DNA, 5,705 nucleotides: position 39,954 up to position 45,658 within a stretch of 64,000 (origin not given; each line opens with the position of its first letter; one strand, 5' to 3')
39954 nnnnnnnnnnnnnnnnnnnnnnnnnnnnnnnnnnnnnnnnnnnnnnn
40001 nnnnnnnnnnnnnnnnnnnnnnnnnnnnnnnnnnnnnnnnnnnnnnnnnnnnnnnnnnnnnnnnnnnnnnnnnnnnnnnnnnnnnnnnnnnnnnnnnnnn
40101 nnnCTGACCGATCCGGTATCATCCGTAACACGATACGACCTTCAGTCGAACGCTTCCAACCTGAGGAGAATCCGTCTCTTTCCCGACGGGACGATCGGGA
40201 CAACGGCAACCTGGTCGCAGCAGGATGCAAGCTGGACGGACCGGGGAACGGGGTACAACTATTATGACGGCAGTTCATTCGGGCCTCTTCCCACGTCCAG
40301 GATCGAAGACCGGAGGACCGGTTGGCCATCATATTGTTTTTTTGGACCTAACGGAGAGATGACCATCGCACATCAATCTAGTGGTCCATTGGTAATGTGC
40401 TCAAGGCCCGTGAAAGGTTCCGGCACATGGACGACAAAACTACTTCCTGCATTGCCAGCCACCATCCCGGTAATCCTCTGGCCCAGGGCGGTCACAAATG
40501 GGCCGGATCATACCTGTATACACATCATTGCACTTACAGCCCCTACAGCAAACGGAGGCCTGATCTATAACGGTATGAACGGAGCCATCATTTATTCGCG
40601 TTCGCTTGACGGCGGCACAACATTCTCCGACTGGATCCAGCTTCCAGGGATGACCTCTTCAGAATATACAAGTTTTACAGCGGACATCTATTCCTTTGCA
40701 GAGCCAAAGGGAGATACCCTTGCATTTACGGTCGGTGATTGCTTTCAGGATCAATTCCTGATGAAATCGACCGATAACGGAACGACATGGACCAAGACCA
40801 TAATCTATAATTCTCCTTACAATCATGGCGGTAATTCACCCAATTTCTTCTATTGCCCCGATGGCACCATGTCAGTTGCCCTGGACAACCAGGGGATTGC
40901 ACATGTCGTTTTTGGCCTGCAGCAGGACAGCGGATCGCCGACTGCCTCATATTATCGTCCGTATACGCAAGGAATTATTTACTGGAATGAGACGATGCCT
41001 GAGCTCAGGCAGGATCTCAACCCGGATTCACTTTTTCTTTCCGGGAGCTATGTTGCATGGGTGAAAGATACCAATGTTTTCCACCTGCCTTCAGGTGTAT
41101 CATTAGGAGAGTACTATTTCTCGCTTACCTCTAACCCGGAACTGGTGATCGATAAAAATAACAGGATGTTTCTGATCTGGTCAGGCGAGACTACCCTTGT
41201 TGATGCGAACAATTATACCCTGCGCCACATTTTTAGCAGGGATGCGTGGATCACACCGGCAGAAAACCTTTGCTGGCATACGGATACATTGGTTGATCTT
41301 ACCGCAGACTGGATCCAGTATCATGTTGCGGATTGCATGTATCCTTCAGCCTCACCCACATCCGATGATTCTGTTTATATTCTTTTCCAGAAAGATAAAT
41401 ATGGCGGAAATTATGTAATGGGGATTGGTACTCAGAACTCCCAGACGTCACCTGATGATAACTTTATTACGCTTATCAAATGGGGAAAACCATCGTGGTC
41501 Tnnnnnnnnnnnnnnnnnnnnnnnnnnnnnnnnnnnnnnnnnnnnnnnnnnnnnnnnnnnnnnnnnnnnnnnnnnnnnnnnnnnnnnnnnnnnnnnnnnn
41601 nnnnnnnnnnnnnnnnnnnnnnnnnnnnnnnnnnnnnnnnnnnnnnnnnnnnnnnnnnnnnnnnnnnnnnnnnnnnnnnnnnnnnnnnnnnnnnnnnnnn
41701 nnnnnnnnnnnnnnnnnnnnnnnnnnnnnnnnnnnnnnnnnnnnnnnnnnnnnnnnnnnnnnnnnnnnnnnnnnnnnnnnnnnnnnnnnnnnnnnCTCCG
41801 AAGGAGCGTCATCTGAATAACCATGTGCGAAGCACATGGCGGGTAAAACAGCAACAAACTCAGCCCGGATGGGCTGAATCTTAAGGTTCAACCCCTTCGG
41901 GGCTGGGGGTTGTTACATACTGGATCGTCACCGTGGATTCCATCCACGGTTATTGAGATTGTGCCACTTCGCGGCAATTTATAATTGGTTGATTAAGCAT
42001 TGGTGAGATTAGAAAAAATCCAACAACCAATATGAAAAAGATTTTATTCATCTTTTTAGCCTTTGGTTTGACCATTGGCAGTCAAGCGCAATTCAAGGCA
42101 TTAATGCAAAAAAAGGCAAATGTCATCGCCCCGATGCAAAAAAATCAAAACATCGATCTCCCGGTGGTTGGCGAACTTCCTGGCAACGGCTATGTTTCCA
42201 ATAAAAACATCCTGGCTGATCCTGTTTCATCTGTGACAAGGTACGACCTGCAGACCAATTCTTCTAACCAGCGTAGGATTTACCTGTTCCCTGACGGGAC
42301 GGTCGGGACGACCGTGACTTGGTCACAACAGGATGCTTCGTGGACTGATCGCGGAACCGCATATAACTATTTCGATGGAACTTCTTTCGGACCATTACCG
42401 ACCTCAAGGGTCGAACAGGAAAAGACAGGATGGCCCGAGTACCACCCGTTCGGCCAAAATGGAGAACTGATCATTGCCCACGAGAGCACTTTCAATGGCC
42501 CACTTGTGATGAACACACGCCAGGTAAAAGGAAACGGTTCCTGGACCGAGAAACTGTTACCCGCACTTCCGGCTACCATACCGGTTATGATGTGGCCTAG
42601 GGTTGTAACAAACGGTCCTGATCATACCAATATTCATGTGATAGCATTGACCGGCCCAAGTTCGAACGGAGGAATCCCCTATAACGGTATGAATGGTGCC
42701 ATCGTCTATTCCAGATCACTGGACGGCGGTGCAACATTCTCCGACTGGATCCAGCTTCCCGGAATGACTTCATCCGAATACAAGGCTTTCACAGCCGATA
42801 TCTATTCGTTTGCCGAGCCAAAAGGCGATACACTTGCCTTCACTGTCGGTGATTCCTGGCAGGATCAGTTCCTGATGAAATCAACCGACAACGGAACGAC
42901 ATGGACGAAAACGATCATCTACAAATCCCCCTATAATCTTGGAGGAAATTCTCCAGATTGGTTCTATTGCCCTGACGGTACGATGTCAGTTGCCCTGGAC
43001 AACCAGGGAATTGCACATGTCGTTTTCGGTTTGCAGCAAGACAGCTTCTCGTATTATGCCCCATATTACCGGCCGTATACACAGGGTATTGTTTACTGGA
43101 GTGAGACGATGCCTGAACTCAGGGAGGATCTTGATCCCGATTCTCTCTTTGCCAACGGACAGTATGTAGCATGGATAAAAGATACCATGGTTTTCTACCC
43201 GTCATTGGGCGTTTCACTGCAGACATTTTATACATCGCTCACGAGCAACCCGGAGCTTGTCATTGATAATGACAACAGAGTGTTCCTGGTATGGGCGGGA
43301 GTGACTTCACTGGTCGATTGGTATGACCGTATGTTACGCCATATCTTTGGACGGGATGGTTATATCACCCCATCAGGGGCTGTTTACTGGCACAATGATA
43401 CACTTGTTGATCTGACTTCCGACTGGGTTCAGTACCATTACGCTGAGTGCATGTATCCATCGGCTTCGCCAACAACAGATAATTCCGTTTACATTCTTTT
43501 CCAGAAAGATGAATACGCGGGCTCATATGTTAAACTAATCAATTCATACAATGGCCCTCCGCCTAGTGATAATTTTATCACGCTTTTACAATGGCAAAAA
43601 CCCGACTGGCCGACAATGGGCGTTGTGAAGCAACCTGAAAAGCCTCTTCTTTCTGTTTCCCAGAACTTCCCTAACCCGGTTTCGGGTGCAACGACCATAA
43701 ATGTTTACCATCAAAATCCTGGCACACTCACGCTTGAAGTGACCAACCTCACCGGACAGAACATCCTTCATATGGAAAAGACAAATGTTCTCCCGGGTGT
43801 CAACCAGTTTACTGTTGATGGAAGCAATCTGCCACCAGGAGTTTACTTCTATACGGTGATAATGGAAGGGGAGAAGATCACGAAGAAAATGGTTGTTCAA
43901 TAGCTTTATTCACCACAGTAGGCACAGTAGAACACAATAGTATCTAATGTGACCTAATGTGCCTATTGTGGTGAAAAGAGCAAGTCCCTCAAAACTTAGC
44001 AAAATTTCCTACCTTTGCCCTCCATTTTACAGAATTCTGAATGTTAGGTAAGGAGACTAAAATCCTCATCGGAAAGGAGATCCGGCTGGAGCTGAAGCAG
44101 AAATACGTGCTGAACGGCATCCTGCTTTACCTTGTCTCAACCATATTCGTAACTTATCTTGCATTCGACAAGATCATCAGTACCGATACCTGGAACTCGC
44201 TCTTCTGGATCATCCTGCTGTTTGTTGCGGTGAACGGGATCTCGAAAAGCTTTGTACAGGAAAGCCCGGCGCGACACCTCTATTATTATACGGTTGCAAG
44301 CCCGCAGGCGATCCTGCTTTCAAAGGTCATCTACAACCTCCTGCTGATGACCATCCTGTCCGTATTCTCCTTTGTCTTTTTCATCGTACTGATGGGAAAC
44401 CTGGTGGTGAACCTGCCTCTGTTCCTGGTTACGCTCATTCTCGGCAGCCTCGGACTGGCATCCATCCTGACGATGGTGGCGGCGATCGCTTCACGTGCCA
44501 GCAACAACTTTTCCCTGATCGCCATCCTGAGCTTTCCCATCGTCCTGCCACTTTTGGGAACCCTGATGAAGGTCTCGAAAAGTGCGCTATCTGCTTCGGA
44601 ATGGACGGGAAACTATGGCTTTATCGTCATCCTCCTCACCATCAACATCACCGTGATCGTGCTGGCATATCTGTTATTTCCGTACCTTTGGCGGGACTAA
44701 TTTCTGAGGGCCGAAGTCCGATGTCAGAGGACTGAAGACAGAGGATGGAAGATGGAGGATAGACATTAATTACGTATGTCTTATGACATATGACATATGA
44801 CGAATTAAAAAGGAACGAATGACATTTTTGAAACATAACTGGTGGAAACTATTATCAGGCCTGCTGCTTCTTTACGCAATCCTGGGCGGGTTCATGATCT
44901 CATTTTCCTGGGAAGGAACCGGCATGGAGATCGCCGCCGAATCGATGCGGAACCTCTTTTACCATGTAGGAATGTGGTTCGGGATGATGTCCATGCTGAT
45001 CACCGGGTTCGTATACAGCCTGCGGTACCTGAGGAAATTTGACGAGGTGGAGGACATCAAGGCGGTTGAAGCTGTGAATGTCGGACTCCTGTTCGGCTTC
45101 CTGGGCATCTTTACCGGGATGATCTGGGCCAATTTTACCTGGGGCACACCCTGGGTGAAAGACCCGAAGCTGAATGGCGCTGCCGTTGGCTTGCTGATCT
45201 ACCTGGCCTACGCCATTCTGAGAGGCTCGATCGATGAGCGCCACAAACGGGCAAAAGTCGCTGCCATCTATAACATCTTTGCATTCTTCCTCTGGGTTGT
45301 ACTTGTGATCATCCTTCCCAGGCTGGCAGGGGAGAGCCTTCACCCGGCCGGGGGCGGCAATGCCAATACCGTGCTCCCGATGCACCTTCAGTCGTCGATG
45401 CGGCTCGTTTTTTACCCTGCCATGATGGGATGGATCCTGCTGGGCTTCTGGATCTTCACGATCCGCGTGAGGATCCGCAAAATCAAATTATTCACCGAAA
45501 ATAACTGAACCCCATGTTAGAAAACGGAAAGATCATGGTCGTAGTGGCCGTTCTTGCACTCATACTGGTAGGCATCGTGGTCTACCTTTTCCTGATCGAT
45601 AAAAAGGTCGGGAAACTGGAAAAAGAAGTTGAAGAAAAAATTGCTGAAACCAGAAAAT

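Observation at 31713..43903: Six-gene tandem array of diverged Asp-box (BNR-like) T9SS cargo proteins with no assignable function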

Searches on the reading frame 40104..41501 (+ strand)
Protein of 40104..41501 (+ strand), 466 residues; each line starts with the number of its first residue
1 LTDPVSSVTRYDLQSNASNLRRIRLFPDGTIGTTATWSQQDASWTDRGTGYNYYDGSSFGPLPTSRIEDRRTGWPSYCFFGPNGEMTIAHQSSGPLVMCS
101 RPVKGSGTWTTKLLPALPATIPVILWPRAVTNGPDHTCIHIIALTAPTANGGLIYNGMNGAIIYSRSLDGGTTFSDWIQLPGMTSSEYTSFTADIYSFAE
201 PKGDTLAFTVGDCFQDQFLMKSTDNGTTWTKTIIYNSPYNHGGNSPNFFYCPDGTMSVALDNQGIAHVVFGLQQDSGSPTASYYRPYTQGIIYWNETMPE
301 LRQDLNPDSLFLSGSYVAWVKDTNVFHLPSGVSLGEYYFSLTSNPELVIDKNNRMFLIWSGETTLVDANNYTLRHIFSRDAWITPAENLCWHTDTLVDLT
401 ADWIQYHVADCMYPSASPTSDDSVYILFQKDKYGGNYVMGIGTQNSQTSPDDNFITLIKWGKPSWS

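Call 66: predict_structure(alignment_id=A5)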
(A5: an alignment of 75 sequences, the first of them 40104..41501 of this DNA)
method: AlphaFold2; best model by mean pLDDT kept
length: 466 residues; sequences in the alignment: 75
mean_pLDDT: 92.9   pTM: 0.93
mean pLDDT of the five models: 92.9, 92.4, 92.4, 92.0, 91.2
residues with pLDDT >= 90: 391; 70-90: 63; 50-70: 11; < 50: 1
segments of 3 or more residues with pLDDT < 50: none
pLDDT, mean of each block of 10 residues (from residue 1): 84 94 95 97 94 94 94 96 96 93 93 84 94 95 94 92 96 95 93 96 98 96 98 95 88 97 97 93 91 97 96 94 93 91 97 95 94 95 90 83 79 96 96 90 80 95 79
secondary structure, 60 per line:
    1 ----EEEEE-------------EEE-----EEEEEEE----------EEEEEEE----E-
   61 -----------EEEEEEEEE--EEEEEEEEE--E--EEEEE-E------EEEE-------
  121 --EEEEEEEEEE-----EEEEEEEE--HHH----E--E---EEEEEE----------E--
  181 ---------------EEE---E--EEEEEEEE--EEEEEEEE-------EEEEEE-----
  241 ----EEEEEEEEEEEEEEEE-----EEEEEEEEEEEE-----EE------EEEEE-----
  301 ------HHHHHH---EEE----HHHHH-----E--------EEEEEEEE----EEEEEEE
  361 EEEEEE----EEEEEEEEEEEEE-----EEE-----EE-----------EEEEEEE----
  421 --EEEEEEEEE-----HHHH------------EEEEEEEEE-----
elements in order: E5-9 E23-25 E31-37 E48-54 E72-80 E83-91 E97-101 E110-113 E123-132 E138-145 E162-167 E196-198 E205-212 E215-222 E230-235 E245-260 E266-277 E291-295 H307-312 E316-318 H323-327 E342-349 E354-366 E371-383 E389-391 E410-416 E423-431 H437-440 E453-461

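Call 68: fold_search(model_id=the predicted structure, library=pdb)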
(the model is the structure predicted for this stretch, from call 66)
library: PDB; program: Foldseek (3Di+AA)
matches with E <= 10: 871; with E <= 0.001: 324
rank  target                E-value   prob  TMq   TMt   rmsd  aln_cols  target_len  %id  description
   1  5mum                  9.3e-10  1.00  0.51  0.59   7.7       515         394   12  Glycoside Hydrolase BACINT_00347 (released 2017-04-26)
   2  5mvh                  1.4e-09  1.00  0.52  0.59   7.2       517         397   11  Glycoside Hydrolase BACCELL_00856 (released 2017-04-26)
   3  4yz3_A                2.7e-09  1.00  0.40  0.30  14.4       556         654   11  Crystal Structure of Streptococcus pneumoniae NanC, in complex with Oseltamivir. (released 2016-04-20)
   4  4irt                  3.4e-09  1.00  0.51  0.58   8.6       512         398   12  Crystal structure of a putative neuraminidase (BACOVA_03493) from Bacteroides ovatus ATCC 8483 at 1.74 A resolution (released 2013-03-13)
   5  4yz1_A                5.0e-09  1.00  0.40  0.30  14.1       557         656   11  Crystal Structure of Streptococcus pneumoniae NanC, apo structure. (released 2015-09-23)
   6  4yw1_A                5.0e-09  1.00  0.38  0.29  15.1       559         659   11  Crystal Structure of Streptococcus pneumoniae NanC, complex with Neu5Ac and Neu5Ac2en following soaking with 3'SL (released 2015-09-23)
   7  7esl                  6.0e-09  1.00  0.49  0.53   8.6       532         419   12  Crystal structure of a L-rhamnose-alpha-1,4-D-glucuronate lyase from Fusarium oxysporum 12S, N247A N-glycan free form (released 2021-08-04)
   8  4yz1_B                8.4e-09  1.00  0.38  0.29  14.4       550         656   11  Crystal Structure of Streptococcus pneumoniae NanC, apo structure. (released 2015-09-23)
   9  4yz5_B                9.7e-09  1.00  0.38  0.29  14.4       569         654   11  Crystal Structure of Streptococcus pneumoniae NanC, in complex with 3-Sialyllactose (released 2015-09-23)
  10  5mul                  1.2e-08  1.00  0.48  0.58   9.0       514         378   10  Glycoside Hydrolase BT3686 bound to Glucuronic Acid (released 2017-04-26)
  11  4xog                  1.4e-08  1.00  0.37  0.28  13.8       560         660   10  CRYSTAL STRUCTURE OF THE NANB SIALIDASE FROM STREPTOCOCCUS PNEUMONIAE IN COMPLEX WITH Optactin and DANA (released 2016-02-03)
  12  7esk_A                1.7e-08  1.00  0.48  0.53   8.8       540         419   12  Crystal structure of a L-rhamnose-alpha-1,4-D-glucuronate lyase from Fusarium oxysporum 12S, Ligand free form (released 2021-08-04)
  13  6fhx_A                1.8e-08  1.00  0.50  0.65   7.9       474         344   12  Photorhabdus asymbiotica lectin (PHL) in complex with synthetic C-fucoside (released 2019-01-30)
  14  5muk                  2.0e-08  1.00  0.48  0.58   9.2       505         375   11  Glycoside Hydrolase BT3686 (released 2017-04-26)
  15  6rgr                  2.4e-08  1.00  0.47  0.61  10.0       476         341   11  Photorhabdus asymbiotica lectin PHL in complex with L-rhamnose (released 2020-07-01)
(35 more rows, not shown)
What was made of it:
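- On GH33 sialidase: The TM-score to sialidases is 0.37-0.42, against 0.5-0.68 for seven-bladed folds (call 68).
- On PL42 (formerly GH145): Identity to the structures is 10-12% (call 68).
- Closest known: PL42. Same: These are the top Foldseek matches (E ~1e-9, TMq ~0.5, TMt 0.53-0.59; call 68).
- Closest known: Photorhabdus PLL/PHL seven-bladed lectins. Same: They give the highest target-normalised TM-scores, 0.61-0.68 (call 68).
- Non-catalytic PLL/PHL lectins score as well as the enzymes (call 68). PL42 proteins are the top Foldseek matches (call 68). The TM-score to sialidases is 0.37-0.42 (call 68).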

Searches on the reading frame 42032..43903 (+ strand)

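Call 4: search_protein_families(library=pfam, proteins=[window:42032-43903:+], max_evalue=1)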
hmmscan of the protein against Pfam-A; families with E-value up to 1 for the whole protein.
window:42032-43903:+ (623 aa): 4 families
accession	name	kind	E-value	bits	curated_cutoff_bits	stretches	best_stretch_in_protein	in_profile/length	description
PF18962.6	Por_Secre_tail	-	2.7e-11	44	27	1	546-622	2-75/75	Secretion system C-terminal sorting domain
PF13585.12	CHU_C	-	0.017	15.6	27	1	556-619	20-81/86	CHU_C Type IX secretion signal domain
PF02012.26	BNR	-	0.16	12.5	27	0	284-293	3-12/12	BNR/Asp-box repeat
PF24316.1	Tli3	-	0.19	12.5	27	0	251-298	49-102/129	T6SS Tli3 immunity protein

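Call 5: search_protein_families(library=ncbifam, proteins=[window:42032-43903:+], max_evalue=1)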
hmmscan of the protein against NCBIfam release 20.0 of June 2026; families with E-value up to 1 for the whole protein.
window:42032-43903:+ (623 aa): 4 families
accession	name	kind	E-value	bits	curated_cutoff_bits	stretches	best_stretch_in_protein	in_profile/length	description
TIGR04183.1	Por_Secre_tail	domain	2e-12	46.9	23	1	546-623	2-72/72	T9SS type A sorting domain-containing protein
NF038113.1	T9SSA_dep_M36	equivalog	2.8e-06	25.8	885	1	544-623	794-869/869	T9SS-dependent M36 family metallopeptidase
NF052323.1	T9SSA_dep_M6i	equivalog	4.4e-06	24.9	600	1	545-616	960-1031/1043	T9SS-dependent M6-like inactivated metalloprotease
NF033707.1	T9SS_sortase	equivalog_domain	0.00017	19.4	420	1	532-615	988-1081/1095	type IX secretion system sortase PorU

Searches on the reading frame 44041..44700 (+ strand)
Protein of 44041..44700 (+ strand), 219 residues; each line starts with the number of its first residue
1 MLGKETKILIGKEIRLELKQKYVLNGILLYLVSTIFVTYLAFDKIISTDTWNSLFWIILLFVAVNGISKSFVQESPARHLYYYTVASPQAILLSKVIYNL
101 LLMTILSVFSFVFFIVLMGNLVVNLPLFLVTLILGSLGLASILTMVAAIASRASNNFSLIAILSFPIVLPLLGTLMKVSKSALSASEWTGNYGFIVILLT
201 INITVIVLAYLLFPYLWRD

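Call 70: search_protein_families(library=pfam, proteins=[window:44041-44700:+], max_evalue=0.00001)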
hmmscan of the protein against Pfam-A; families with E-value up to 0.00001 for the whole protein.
window:44041-44700:+ (219 aa): 1 family
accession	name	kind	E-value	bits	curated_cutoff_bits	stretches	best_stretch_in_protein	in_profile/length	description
PF03379.19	CcmB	-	5e-09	36.4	24.9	1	9-209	4-205/215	CcmB protein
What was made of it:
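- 44041..44700 (+): ccmB, a conserved right flank of the array slot, followed by ccmC and ccmE. call 70.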

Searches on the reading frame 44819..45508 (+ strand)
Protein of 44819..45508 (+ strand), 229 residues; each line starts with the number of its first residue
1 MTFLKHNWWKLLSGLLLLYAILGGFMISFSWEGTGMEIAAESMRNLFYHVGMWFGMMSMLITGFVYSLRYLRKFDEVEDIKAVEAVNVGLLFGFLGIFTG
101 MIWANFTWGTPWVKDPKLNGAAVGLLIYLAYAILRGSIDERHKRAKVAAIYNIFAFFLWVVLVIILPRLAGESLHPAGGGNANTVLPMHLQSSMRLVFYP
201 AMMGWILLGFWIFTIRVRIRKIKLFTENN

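Call 70: search_protein_families(library=pfam, proteins=[window:44819-45508:+], max_evalue=0.00001)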
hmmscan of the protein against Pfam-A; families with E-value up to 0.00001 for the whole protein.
window:44819-45508:+ (229 aa): 1 family
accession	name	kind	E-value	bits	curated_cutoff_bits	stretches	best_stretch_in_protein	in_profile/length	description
PF01578.25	Cytochrom_C_asm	-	1.5e-17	64.4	29.9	1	18-160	41-198/212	Cytochrome C assembly protein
